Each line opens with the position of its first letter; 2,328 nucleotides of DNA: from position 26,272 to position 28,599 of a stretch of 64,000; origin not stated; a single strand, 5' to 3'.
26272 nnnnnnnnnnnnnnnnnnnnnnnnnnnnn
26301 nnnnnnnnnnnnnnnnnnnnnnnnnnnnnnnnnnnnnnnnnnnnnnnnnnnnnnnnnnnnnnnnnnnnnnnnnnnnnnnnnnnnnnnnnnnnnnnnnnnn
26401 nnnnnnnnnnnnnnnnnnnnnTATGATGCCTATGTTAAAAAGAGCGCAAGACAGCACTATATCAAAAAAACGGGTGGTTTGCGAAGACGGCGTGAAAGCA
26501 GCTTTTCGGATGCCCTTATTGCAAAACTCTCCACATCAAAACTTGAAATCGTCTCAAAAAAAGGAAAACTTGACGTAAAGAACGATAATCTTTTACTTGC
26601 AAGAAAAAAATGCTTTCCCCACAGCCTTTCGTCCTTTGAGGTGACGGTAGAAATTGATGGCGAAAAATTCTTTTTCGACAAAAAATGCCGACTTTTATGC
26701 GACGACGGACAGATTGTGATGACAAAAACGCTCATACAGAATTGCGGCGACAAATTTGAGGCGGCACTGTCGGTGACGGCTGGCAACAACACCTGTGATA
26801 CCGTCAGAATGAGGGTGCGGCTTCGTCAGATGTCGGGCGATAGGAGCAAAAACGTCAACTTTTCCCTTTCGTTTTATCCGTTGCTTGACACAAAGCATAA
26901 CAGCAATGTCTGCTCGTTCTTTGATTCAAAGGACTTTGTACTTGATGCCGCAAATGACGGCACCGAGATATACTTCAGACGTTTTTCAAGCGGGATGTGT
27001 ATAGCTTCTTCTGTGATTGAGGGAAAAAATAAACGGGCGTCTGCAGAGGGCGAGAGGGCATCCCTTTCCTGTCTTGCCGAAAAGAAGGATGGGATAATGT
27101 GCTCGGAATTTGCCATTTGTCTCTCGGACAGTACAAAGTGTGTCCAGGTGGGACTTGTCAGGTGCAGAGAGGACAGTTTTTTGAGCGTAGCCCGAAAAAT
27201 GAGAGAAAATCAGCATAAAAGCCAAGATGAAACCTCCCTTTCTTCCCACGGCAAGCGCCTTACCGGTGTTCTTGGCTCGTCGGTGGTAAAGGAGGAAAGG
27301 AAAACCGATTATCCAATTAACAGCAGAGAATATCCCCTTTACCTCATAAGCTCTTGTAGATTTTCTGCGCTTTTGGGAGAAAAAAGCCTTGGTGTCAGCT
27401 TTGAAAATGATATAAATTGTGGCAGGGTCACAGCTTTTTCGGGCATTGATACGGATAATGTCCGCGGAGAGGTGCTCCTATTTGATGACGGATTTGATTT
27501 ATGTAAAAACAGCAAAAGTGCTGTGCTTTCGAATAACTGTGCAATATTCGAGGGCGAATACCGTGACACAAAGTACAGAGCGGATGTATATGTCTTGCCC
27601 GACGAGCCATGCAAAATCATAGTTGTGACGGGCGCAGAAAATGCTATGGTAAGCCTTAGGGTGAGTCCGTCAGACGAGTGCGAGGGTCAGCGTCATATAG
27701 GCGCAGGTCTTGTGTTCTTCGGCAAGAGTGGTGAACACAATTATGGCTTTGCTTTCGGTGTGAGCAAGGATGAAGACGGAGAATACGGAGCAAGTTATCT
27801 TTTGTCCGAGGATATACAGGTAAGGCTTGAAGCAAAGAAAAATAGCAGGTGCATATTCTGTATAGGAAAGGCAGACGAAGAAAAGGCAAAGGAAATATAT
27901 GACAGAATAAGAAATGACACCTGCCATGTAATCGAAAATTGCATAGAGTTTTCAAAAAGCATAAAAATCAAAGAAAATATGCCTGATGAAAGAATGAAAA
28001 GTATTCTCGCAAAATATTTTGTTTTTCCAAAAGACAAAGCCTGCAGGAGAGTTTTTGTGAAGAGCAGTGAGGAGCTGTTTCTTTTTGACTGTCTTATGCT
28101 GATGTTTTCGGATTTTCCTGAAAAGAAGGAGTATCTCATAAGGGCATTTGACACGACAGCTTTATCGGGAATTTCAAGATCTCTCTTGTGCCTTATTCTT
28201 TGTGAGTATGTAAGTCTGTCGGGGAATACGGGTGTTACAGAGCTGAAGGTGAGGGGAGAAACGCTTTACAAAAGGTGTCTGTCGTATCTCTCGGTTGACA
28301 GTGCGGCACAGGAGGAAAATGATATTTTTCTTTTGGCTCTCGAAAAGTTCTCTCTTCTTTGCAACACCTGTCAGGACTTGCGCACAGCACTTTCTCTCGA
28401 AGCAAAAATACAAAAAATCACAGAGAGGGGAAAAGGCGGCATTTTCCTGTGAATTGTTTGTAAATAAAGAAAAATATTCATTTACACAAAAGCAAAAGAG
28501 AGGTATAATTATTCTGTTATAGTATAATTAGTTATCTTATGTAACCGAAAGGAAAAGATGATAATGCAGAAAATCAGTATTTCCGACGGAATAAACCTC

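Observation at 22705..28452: Cyclic-beta-1,2-glucan-synthase-like giant membrane protein that seems to lack the GH94 catalytic module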

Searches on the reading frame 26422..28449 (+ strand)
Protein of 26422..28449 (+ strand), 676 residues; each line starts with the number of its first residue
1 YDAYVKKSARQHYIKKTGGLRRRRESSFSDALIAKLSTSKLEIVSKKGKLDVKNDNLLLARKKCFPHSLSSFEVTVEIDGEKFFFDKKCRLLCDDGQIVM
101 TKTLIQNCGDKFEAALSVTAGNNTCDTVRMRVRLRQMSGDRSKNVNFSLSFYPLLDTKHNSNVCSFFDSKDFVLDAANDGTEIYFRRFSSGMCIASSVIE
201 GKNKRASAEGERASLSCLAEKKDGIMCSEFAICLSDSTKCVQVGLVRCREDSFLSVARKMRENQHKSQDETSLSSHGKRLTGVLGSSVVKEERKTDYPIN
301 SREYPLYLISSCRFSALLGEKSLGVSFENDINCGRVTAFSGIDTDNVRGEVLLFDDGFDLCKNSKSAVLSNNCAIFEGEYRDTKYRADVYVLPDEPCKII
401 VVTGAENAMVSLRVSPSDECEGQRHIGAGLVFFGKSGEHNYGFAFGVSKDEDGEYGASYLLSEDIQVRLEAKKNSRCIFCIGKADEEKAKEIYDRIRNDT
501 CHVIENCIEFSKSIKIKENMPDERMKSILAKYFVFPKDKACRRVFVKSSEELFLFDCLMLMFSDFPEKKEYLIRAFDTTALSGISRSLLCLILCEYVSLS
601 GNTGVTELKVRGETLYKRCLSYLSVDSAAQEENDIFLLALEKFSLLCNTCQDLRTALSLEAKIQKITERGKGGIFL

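Call 25: predict_structure(alignment_id=A1)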
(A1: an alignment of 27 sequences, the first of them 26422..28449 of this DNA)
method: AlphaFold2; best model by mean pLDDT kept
length: 676 residues; sequences in the alignment: 27
mean_pLDDT: 85.2   pTM: 0.67
mean pLDDT of the five models: 85.2, 85.0, 84.4, 84.3, 83.0
residues with pLDDT >= 90: 394; 70-90: 186; 50-70: 48; < 50: 48
segments of 3 or more residues with pLDDT < 50: 1-24, 272-290, 672-676
pLDDT, mean of each block of 10 residues (from residue 1): 42 39 63 89 93 92 85 95 94 94 91 96 93 91 92 81 64 80 86 93 90 93 92 92 91 92 75 42 40 68 81 93 91 85 65 92 93 94 94 96 90 90 89 88 94 87 92 90 96 93 94 84 86 89 89 93 94 90 90 94 92 92 72 87 94 92 80 42
secondary structure, 60 per line:
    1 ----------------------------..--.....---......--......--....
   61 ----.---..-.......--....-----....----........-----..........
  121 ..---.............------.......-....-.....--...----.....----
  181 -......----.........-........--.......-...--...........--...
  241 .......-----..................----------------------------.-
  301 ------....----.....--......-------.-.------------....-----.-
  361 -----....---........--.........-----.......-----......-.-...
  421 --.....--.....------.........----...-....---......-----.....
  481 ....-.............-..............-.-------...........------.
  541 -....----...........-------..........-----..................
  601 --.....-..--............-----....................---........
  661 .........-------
elements in order: E33-37 E41-46 E49-54 E57-60 E72-78 E81-84 E90-93 E98-105 E111-122 E126-138 E145-151 E153-156 H158-162 E172-176 E182-187 E192-200 E202-209 E212-218 E220-222 E225-235 H238-247 H253-270 E307-310 E315-319 E322-327 E350-353 E366-369 E373-380 E383-391 E397-403 E409-414 E423-427 E430-434 E441-449 E454-456 E458-461 E465-470 E476-484 H486-498 H500-513 H523-532 H542-545 H550-560 H568-577 H583-600 H603-607 H615-624 H630-649 H653-669

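Call 27: fold_search(model_id=the predicted structure, library=pdb)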
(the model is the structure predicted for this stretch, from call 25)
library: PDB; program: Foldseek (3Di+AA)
matches with E <= 10: 776; with E <= 0.001: 71
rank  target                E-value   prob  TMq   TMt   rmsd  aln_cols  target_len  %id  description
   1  8rf9                  1.4e-20  1.00  0.55  0.17  12.7      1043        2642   11  CgsiGP1 sample in nanodisc (released 2024-03-20)
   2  8rfe_A                2.1e-19  1.00  0.57  0.17  12.6      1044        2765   11  CgsiGP2 sample in nanodisc (released 2024-03-20)
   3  8rf0_A                1.9e-17  1.00  0.56  0.17  12.3      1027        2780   11  WT-CGS sample in nanodisc (released 2024-03-20)
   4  5h42_A                6.8e-14  1.00  0.49  0.33  14.3       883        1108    9  Crystal Structure of 1,2-beta-oligoglucan phosphorylase from Lachnoclostridium phytofermentans in complex with alpha-d (released 2017-03-01)
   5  5h3z_A                9.7e-14  1.00  0.48  0.32  15.0       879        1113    9  Crystal Structure of 1,2-beta-oligoglucan phosphorylase from Lachnoclostridium phytofermentans (released 2017-03-01)
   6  8hob_A                1.1e-09  1.00  0.39  0.33   8.9       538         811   11  The cryo-EM structure of cellobiose phosphorylase from Clostridium thermocellum ( variant) (released 2024-03-20)
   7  8ho8_A                3.3e-09  1.00  0.40  0.34   8.7       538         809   10  The cryo-EM structure of cellobiose phosphorylase from Clostridium thermocellum in complex with cellobiose (released 2023-12-13)
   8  3qde_A                4.0e-09  1.00  0.37  0.32  10.0       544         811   11  The structure of Cellobiose phosphorylase from Clostridium thermocellum in complex with phosphate (released 2011-11-09)
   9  8ho9_A                9.3e-09  1.00  0.38  0.32   8.9       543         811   11  The cryo-EM structure of cellobiose phosphorylase from Clostridium thermocellum (cysteine-to-serine varient) (released 2023-12-13)
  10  8ho7_A                1.1e-08  1.00  0.39  0.33   9.0       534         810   10  The cryo-EM structure of cellobiose phosphorylase from Clostridium thermocellum (released 2023-12-13)
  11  5nz7_B                2.2e-08  1.00  0.38  0.27   7.6       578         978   10  Clostridium thermocellum cellodextrin phosphorylase ligand free form (released 2017-08-09)
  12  5nz7_A                3.4e-08  1.00  0.39  0.28   7.4       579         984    9  Clostridium thermocellum cellodextrin phosphorylase ligand free form (released 2017-08-09)
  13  8xi1_A                6.2e-08  1.00  0.39  0.28   7.4       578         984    9  Cellodextrin phosphorylase from Clostridium thermocellum mutant - all cysteine residues were substituted with serines (released 2024-12-25)
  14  8h6h_B                1.7e-07  1.00  0.39  0.28   7.4       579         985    9  cryo-EM structure of cellodextrin phosphorylase from Clostridium thermocellum (released 2023-10-25)
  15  1v7v                  1.7e-07  1.00  0.38  0.33   8.6       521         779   12  Crystal structure of Vibrio proteolyticus chitobiose phosphorylase (released 2004-06-22)
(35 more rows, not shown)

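Call 36: find_related_loci(query=A1, collection=genome_contigs, flank=10000)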
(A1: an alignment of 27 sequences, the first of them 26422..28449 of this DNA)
Query A1 (676 aa) in genome_contigs; peptide patterns used: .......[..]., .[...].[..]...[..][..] (x = any residue, [..] = any of these).
600 stretches matched a pattern (row limit reached: there are more); 7 encode a relative of the query (tblastn E <= 1e-3); 7 distinct loci.
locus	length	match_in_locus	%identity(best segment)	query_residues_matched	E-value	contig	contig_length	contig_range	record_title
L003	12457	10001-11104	22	222-574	5e-9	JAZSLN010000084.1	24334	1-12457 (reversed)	MAG: Eubacteriales bacterium isolate T1900044557_TS20190023.MAGScoT_cleanbin_000109 SGB_321_k141_2725965, whole genome s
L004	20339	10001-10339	32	307-416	9e-9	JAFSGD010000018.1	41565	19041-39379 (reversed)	MAG: Clostridia bacterium isolate RGIG3112 Goat_Rectum-6__c177190, whole genome shotgun sequence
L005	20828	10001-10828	23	307-564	1e-7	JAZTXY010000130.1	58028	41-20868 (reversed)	MAG: Eubacteriales bacterium isolate T1900045328_YK20190017.MAGScoT_cleanbin_000040 SGB_6486_k141_3510797, whole genome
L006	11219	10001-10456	26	262-417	2e-6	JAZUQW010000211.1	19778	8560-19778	MAG: Eubacteriales bacterium isolate T1900044855_TS20190321.MAGScoT_cleanbin_000020 SGB_3055_k141_426853, whole genome s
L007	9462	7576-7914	25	307-417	6e-6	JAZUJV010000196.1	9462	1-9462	MAG: Eubacteriales bacterium isolate T1900045250_TH20190020.MAGScoT_cleanbin_000017 SGB_5761_k141_4147396, whole genome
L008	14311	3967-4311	25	307-416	6e-6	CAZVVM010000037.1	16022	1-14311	MAG TPA_asm: uncultured Ruminococcus sp. isolate SRP315200_co1_888 genome assembly, contig: NODE_7214_length_16022_cov_9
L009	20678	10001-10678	26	314-516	1e-5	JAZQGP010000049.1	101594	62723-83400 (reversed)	MAG: Eubacteriales bacterium isolate T1900044630_TS20190096.MAGScoT_cleanbin_000008 SGB_1022_k141_1917429, whole genome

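Call 44: search_protein_representatives(protein=window:26422-28449:+)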
Query: 676 residues. Proteins with E-value up to 0.001 (for the whole library): 14; up to 1e-10: 12; up to 1e-30: 10. The best 14 are listed.
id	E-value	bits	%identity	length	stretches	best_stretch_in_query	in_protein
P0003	4.0e-200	682.8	51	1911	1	1-676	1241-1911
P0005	5.1e-143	494.2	41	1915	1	1-676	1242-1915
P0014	1.2e-119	416.9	38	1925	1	1-675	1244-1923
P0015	5.5e-81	289.2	30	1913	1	1-676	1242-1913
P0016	1.3e-80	288.1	31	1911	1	1-676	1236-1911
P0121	3.4e-79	283.3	41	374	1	306-676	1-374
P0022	2.5e-69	250.8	30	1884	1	2-676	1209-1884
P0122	1.0e-56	209.0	30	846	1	10-676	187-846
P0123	4.8e-47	177.1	42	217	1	472-676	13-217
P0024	1.1e-37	146.2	27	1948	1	1-655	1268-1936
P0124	5.6e-15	71.2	36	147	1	522-674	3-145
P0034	1.6e-11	59.8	21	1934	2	219-625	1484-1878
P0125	1.8e-08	49.7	29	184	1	349-502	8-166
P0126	5.2e-06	41.6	28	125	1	554-666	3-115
